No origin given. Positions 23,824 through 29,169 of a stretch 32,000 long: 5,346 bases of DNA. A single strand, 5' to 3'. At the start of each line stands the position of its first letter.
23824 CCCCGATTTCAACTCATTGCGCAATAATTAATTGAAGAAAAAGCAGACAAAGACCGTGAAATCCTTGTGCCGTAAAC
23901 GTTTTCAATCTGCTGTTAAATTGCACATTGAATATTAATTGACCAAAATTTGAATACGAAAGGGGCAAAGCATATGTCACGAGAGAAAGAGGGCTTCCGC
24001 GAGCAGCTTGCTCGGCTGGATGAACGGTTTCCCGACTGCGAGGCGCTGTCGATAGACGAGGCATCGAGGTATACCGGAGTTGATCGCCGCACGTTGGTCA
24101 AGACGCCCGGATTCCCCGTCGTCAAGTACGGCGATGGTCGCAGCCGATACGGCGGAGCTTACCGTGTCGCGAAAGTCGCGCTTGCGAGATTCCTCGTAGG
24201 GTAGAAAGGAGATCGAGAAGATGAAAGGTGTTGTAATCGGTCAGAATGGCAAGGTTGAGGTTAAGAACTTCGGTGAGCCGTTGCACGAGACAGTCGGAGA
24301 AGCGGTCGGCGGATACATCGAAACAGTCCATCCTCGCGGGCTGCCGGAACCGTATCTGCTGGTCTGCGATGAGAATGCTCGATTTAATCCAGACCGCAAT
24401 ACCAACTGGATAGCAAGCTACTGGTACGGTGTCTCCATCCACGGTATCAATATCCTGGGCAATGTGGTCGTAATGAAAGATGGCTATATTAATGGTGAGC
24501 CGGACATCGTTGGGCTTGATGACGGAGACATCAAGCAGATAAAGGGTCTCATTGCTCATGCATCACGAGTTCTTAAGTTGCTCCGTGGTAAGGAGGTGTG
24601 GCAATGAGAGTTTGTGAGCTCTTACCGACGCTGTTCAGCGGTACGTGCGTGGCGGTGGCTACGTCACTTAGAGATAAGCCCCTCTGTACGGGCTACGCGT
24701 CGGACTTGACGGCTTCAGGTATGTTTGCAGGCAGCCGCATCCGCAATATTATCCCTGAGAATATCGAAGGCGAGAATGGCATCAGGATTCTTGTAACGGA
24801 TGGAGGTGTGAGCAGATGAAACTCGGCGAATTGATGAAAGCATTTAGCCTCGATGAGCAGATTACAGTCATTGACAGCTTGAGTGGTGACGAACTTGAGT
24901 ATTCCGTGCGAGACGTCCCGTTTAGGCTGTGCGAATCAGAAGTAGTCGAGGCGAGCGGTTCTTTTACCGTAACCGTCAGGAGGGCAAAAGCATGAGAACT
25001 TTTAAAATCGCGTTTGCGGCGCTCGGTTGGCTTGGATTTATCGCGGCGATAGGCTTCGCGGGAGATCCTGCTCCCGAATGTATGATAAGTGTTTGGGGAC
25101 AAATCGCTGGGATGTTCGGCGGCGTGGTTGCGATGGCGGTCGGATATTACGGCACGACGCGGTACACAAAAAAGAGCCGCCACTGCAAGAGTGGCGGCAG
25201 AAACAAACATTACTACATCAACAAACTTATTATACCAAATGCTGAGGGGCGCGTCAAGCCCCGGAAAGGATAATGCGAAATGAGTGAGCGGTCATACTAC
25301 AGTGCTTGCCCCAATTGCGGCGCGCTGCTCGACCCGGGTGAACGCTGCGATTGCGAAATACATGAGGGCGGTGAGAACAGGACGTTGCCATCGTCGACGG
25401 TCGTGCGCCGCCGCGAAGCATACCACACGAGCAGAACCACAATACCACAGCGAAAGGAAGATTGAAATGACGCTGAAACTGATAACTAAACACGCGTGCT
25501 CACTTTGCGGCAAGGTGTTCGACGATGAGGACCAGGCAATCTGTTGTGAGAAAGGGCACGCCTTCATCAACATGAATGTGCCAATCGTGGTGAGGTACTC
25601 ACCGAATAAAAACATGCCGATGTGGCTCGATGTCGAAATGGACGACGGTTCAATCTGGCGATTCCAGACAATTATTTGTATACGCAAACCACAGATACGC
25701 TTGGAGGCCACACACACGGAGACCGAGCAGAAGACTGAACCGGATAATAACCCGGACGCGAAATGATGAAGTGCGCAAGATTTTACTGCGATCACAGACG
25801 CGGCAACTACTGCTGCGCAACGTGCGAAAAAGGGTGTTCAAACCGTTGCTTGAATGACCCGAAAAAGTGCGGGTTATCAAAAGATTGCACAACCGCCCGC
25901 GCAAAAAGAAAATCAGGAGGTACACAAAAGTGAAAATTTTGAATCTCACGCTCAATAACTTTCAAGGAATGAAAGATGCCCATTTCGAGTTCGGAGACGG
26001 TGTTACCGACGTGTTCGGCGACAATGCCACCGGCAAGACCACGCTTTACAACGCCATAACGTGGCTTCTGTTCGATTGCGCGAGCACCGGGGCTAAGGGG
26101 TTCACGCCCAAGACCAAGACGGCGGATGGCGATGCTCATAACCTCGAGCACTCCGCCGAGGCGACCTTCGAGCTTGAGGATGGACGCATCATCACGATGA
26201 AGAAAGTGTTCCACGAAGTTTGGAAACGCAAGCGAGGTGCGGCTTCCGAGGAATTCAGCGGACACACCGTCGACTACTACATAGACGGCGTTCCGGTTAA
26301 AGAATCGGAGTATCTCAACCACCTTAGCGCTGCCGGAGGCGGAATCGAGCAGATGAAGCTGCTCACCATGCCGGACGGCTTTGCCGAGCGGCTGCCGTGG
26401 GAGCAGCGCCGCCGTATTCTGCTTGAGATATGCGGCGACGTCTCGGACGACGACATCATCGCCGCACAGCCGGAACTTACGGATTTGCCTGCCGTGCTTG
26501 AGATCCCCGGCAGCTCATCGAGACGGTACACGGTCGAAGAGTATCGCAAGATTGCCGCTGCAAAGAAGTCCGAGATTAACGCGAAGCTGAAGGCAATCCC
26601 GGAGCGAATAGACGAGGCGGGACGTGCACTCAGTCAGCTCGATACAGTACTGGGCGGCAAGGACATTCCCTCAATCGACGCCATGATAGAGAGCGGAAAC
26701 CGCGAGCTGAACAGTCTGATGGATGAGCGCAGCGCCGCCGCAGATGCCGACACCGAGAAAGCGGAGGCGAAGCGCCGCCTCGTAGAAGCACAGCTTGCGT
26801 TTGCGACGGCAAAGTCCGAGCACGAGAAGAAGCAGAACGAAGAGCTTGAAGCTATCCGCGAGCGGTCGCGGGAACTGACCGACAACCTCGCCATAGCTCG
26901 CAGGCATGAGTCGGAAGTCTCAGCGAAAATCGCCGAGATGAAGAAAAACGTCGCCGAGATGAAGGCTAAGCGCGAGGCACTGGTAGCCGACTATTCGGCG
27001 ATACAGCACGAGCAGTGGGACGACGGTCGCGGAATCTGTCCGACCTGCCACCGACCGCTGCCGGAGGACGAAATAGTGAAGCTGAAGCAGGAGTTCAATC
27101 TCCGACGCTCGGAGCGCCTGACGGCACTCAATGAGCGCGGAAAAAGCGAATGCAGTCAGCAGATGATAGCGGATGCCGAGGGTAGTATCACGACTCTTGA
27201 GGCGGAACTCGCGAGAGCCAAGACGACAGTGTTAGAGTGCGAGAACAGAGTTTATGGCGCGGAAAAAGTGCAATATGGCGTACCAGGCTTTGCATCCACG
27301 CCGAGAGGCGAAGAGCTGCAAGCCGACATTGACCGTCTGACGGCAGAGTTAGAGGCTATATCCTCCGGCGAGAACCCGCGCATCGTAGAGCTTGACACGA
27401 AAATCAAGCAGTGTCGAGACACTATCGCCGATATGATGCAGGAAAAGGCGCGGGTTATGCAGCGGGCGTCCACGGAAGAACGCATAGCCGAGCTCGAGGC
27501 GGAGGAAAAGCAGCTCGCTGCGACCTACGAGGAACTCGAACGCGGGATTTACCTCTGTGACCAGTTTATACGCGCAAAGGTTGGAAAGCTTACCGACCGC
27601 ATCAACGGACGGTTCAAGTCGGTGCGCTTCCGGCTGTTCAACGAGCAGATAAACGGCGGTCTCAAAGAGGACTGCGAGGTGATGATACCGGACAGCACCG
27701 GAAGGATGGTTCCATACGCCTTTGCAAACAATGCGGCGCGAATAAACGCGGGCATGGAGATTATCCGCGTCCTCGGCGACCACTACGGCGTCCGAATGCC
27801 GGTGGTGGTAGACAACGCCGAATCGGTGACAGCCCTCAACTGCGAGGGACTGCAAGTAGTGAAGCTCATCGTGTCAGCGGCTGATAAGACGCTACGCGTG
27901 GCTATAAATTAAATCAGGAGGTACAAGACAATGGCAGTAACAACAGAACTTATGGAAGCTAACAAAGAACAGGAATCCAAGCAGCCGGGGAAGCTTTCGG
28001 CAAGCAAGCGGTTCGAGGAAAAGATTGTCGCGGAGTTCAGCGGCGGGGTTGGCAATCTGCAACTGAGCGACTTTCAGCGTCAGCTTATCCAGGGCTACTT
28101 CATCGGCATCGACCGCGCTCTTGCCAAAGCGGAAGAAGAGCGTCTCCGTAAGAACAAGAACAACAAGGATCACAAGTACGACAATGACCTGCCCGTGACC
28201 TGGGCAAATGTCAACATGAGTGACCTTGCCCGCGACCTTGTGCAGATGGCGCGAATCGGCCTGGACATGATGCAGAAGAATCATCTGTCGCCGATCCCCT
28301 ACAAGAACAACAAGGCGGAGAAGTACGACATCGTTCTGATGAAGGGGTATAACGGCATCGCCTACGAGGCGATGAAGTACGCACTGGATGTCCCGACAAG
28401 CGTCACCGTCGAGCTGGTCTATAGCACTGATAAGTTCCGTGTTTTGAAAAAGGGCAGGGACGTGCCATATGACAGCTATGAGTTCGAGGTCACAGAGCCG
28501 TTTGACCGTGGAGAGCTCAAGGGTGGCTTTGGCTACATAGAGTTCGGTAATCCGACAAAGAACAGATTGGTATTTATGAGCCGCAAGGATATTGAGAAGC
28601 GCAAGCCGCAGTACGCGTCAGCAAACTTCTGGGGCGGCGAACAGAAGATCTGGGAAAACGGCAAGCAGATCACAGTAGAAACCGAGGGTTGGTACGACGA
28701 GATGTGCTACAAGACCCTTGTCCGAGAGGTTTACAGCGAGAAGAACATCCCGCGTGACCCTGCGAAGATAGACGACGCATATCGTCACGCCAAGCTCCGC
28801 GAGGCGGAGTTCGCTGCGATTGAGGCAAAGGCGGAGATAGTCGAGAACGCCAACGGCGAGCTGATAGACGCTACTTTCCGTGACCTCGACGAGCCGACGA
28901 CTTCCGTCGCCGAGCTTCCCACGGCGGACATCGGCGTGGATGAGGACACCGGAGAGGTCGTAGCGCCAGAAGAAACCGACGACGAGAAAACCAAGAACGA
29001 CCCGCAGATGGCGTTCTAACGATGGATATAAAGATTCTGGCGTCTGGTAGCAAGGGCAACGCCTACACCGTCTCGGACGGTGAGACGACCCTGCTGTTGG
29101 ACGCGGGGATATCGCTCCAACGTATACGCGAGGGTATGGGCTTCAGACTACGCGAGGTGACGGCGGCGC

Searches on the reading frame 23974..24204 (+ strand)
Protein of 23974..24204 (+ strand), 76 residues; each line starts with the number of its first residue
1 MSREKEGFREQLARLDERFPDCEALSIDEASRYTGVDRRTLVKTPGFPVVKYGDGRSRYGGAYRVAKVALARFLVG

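Call 7: search_protein_families(library=pfam, proteins=[window:23974-24204:+], max_evalue=0.01)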
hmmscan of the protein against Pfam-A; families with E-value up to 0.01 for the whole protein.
window:23974-24204:+ (76 aa): 1 family
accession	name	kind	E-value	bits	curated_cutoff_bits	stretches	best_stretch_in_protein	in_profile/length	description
PF12728.13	HTH_17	-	0.00064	20.4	27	0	25-74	2-47/51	Helix-turn-helix domain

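Call 16: find_encoding_contigs(protein=window:23974-24204:+, flank=3000, max_places=10)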
Protein window:23974-24204:+ (76 aa): 1 contig read that carries it; 1 place shown.
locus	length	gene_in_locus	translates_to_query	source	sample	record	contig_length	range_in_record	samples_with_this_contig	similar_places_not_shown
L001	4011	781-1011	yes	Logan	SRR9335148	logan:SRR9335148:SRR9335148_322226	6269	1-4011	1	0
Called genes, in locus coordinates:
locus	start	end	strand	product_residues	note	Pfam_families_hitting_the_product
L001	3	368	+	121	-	?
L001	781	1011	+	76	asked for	-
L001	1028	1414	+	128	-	PF12957:DUF3846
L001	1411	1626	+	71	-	-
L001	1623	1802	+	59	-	-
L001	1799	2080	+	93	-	-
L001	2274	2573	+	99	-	-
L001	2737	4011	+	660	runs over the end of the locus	PF13175:AAA_15 (weak), PF13476:AAA_23, PF13514:AAA_27 (weak)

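Call 23: find_related_loci(query=window:23974-24204:+, collection=viral_contigs, flank=3000)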
Query window:23974-24204:+ (76 aa) in viral_contigs; peptide patterns used: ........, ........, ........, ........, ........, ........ (x = any residue, [..] = any of these).
29 stretches matched a pattern; 4 encode a relative of the query (tblastn E <= 1e-3); 4 distinct loci.
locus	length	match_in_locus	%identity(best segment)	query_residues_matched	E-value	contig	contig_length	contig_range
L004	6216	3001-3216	48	1-75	1e-16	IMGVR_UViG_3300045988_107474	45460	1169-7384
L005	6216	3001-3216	47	1-75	4e-16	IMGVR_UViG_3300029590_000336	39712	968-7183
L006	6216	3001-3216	47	1-75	4e-16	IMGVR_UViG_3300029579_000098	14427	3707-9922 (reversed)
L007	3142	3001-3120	53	1-40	2e-8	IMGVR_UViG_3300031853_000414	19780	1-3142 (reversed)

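Call 29: find_homologous_proteins(query=window:23974-24204:+)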
Query window:23974-24204:+ (76 aa): 2 proteins with E <= 0.001 among 2 candidates.
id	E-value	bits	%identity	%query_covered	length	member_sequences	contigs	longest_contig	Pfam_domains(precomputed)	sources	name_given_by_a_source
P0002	7.7e-43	161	100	100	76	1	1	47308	-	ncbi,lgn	-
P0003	2.2e-18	83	61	97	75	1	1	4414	-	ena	-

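Call 30: find_encoding_contigs(protein=P0003, flank=4000)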
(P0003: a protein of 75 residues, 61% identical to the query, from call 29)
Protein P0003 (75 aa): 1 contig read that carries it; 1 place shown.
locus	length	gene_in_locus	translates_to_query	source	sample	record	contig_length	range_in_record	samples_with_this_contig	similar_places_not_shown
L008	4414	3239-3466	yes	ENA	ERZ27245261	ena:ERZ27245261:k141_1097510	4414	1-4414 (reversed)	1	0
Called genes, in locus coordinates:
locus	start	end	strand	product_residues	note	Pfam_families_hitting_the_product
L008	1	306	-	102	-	?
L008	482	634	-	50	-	-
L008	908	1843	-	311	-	PF00565:SNase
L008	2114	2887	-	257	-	-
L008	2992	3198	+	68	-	-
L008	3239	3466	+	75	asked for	-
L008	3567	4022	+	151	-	-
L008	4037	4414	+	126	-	?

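Call 38: search_protein_families(library=phrogs, proteins=[window:23974-24204:+], max_evalue=0.01)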
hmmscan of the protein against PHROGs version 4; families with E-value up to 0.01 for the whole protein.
window:23974-24204:+ (76 aa): 1 family
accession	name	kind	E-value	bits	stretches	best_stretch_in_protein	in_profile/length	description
phrog_7338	-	unknown function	0.0013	19.9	1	5-54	12-64/87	-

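Call 39: search_protein_families(library=padloc, proteins=[window:23974-24204:+], max_evalue=0.01)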
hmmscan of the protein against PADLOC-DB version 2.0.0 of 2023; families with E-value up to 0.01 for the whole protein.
window:23974-24204:+ (76 aa): 0 families

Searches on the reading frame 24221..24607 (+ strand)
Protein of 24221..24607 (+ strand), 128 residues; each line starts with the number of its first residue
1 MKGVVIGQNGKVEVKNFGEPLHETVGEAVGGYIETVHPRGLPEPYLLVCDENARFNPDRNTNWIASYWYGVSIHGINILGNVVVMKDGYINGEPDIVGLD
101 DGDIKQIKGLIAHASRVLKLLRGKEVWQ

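Call 8: search_protein_families(library=pfam, proteins=[window:24221-24607:+], max_evalue=0.01)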
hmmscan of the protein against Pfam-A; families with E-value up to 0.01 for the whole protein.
window:24221-24607:+ (128 aa): 1 family
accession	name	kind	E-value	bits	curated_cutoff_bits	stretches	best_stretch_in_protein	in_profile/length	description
PF12957.13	DUF3846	-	1.5e-07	31.9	27.5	1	1-108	1-99/103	Domain of unknown function (DUF3846)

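Call 38: search_protein_families(library=phrogs, proteins=[window:24221-24607:+], max_evalue=0.01)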
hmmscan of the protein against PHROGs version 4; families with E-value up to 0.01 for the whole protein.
window:24221-24607:+ (128 aa): 1 family
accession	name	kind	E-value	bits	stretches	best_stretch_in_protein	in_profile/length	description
phrog_3777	-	unknown function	3.2e-16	60.1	1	1-112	6-117/127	-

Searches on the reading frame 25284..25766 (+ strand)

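Call 8: search_protein_families(library=pfam, proteins=[window:25284-25766:+], max_evalue=0.01)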
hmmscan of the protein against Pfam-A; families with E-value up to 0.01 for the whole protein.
window:25284-25766:+ (160 aa): 1 family
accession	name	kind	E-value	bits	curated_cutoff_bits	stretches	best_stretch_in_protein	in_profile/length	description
PF21302.3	Zn_ribbon_RlmA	-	0.0098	16.3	27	0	71-94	2-25/44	RlmA, N-terminal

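Call 38: search_protein_families(library=phrogs, proteins=[window:25284-25766:+], max_evalue=0.01)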
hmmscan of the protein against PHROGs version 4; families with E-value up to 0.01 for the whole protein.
window:25284-25766:+ (160 aa): 0 families

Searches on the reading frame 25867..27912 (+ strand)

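Call 8: search_protein_families(library=pfam, proteins=[window:25867-27912:+], max_evalue=0.01)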
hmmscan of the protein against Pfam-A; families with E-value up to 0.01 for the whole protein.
window:25867-27912:+ (681 aa): 6 families
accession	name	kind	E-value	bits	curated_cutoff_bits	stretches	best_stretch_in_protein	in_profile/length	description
PF13476.12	AAA_23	-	5.7e-14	53.7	27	1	27-341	2-200/201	AAA domain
PF13175.12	AAA_15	-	2.4e-07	31.2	32.1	1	23-93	2-68/374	AAA ATPase domain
PF13514.12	AAA_27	-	0.0002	21.4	22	1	23-79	2-61/206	AAA domain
PF02463.25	SMC_N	-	0.00046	20.1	40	1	24-157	2-131/220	RecF/RecN/SMC N terminal domain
PF04423.19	Rad50_zn_hook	-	0.0041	17.4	24.3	0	390-409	21-40/52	Rad50 zinc hook motif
PF13555.12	AAA_29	-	0.0057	16.8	27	0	28-69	5-47/61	P-loop containing region of AAA domain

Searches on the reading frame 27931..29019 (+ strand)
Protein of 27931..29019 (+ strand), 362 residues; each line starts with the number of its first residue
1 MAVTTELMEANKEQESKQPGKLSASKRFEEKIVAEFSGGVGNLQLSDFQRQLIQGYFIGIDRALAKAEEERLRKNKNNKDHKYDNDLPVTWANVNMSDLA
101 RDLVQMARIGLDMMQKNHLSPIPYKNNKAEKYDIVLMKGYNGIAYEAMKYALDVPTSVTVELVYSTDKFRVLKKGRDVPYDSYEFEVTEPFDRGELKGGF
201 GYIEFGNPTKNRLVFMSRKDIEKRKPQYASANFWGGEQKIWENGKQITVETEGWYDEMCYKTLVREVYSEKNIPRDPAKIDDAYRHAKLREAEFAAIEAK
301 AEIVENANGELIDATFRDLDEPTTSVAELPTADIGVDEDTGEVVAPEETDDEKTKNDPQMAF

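Call 8: search_protein_families(library=pfam, proteins=[window:27931-29019:+], max_evalue=0.01)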
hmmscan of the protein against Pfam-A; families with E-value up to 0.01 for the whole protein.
window:27931-29019:+ (362 aa): 1 family
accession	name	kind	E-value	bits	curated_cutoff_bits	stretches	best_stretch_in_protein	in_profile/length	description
PF03837.19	RecT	-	8.5e-10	39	24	1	92-264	17-166/198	RecT family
